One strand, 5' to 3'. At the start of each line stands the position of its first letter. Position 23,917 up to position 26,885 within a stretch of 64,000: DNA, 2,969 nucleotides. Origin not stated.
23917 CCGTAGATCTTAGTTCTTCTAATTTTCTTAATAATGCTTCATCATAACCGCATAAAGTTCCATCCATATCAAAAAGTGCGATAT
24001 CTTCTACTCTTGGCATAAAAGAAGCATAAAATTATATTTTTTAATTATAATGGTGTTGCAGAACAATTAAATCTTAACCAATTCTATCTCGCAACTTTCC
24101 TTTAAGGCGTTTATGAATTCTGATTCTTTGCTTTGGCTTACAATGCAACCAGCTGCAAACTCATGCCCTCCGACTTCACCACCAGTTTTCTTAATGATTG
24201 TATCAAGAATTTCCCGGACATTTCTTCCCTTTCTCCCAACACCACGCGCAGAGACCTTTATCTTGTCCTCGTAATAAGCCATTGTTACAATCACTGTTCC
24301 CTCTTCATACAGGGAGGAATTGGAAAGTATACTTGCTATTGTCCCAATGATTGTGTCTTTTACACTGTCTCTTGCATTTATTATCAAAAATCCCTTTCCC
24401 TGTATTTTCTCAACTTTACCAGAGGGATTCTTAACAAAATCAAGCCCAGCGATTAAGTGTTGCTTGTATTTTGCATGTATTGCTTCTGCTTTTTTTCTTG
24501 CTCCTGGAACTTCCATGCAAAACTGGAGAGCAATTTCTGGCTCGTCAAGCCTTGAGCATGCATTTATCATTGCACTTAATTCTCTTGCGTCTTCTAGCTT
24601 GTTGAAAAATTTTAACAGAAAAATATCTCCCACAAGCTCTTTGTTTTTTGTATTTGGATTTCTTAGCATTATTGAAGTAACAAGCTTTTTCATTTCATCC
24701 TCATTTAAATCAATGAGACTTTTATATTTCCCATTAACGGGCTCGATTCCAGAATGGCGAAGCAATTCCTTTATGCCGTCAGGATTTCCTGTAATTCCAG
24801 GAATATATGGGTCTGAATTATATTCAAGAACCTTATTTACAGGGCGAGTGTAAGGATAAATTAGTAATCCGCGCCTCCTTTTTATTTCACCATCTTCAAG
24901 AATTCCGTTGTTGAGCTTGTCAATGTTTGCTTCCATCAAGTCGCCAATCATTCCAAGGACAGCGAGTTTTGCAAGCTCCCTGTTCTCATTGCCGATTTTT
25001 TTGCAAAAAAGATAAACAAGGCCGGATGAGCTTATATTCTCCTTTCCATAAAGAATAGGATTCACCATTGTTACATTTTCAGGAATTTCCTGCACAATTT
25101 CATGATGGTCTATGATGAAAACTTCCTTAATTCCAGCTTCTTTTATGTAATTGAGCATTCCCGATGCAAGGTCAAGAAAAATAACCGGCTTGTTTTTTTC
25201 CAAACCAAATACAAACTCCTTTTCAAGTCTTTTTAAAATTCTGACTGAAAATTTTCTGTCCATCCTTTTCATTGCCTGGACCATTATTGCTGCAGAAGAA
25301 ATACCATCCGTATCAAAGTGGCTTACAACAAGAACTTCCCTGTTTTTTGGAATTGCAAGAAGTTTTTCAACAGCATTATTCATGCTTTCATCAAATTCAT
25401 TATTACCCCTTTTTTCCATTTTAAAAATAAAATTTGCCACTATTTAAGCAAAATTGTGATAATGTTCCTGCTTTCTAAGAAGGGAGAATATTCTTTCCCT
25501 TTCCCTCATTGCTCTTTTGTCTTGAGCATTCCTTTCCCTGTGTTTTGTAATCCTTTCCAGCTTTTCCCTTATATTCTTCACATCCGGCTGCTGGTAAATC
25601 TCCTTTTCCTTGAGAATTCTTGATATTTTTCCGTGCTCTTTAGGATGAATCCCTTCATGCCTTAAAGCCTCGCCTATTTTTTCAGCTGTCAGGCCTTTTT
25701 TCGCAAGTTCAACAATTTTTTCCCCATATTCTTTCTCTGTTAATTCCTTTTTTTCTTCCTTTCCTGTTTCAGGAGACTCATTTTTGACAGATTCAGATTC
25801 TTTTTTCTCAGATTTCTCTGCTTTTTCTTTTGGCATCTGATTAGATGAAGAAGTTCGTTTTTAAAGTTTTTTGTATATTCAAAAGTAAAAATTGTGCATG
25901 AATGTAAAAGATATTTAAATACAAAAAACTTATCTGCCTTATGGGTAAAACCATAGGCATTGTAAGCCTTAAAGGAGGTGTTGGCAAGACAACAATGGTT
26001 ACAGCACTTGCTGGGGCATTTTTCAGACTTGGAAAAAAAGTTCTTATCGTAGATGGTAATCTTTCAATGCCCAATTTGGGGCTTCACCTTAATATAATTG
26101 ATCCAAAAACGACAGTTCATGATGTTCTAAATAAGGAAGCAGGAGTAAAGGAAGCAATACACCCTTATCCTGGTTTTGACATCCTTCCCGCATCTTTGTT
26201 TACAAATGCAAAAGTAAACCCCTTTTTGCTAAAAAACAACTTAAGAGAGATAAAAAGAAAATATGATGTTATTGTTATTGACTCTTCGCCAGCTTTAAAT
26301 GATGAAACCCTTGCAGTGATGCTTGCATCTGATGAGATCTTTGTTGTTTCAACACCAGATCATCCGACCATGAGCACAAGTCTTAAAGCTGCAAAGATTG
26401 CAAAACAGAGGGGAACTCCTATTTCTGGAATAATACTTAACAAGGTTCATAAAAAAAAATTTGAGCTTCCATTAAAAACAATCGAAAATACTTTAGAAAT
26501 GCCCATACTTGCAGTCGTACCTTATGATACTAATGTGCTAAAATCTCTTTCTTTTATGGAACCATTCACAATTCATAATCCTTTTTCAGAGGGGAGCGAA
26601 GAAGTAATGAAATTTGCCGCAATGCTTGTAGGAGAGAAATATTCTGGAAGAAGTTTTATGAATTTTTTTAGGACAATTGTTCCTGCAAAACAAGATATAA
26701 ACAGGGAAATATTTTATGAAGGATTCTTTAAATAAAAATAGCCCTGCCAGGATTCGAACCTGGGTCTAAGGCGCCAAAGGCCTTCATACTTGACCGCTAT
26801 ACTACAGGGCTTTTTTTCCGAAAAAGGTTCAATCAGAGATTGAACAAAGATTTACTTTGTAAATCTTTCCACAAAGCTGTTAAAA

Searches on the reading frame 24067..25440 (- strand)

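Call 44: search_protein_families(library=pfam, proteins=[window:24067-25440:-], max_evalue=0.00001)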
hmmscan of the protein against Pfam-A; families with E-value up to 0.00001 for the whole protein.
window:24067-25440:- (457 aa): 3 families
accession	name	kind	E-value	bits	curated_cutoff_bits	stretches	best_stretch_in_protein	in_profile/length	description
PF21763.2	DHH_CID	-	4.1e-14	53.2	27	1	198-260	6-69/84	DHH-CID domain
PF01368.27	DHH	-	6e-13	49.6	28.1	1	36-164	2-125/125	DHH family, N-terminal domain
PF02272.25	DHHA1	-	3e-11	44.1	25.9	1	356-449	8-99/102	DHHA1 domain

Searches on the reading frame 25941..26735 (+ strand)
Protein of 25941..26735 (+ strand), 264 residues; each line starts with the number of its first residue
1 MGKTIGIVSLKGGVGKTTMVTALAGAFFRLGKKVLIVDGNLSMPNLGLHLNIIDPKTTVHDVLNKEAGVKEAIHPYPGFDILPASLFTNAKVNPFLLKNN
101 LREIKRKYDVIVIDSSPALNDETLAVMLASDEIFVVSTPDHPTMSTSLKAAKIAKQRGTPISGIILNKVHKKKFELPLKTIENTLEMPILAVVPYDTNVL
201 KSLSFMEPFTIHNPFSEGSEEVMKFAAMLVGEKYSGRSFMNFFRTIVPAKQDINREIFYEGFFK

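Call 45: search_protein_families(library=pfam, proteins=[window:25941-26735:+], max_evalue=0.00001)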
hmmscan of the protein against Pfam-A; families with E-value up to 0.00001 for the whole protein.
window:25941-26735:+ (264 aa): 6 families
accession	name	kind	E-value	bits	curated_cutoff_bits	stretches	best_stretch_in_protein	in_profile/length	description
PF13614.12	AAA_31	-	8.8e-23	81.6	27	1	3-141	2-151/177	AAA domain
PF01656.29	CbiA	-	6.3e-18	65.4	25.4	1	5-208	1-124/125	CobQ/CobB/MinD/ParA nucleotide binding domain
PF10609.15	ParA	-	2.7e-15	56.9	27.1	1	3-227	4-243/246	NUBPL iron-transfer P-loop NTPase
PF06564.18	CBP_BcsQ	-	1e-09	38.7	21.3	1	4-226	3-230/234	Cellulose biosynthesis protein BcsQ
PF13500.12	AAA_26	-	3.3e-09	37.3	27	1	4-199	2-194/198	AAA domain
PF00142.24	Fer4_NifH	-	1.1e-06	28.8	25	0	11-51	8-48/271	4Fe-4S iron sulfur cluster binding proteins, NifH/frxC family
